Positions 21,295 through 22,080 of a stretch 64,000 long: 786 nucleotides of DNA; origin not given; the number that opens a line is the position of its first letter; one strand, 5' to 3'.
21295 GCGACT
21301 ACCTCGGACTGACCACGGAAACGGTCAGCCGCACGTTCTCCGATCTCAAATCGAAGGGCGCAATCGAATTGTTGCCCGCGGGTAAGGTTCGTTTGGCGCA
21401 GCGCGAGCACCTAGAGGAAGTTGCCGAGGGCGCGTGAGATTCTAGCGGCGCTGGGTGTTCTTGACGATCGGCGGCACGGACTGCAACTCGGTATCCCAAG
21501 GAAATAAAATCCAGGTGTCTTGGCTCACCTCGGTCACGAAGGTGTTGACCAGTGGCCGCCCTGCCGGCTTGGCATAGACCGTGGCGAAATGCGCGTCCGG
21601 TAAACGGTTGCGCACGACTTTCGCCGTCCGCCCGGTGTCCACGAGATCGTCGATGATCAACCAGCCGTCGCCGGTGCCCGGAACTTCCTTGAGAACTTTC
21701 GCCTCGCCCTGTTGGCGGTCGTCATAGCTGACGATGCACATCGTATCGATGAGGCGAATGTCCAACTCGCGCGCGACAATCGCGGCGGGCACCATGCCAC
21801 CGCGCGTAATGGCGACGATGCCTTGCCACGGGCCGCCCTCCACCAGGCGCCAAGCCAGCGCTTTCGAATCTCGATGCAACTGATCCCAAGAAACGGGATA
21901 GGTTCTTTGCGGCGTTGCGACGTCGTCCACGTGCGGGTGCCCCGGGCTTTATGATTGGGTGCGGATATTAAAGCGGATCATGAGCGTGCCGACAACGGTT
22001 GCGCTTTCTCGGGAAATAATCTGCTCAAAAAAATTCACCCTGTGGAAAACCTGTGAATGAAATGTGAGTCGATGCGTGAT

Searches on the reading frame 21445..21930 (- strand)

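Call 57: search_protein_families(library=pfam, proteins=[window:21445-21930:-], max_evalue=0.01)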
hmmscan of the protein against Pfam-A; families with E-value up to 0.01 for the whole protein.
window:21445-21930:- (162 aa): 1 family
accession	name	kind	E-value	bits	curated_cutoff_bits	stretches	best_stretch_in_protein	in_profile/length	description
PF00156.33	Pribosyltran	-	4.1e-17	62.4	26.3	1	14-150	1-156/158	Phosphoribosyl transferase domain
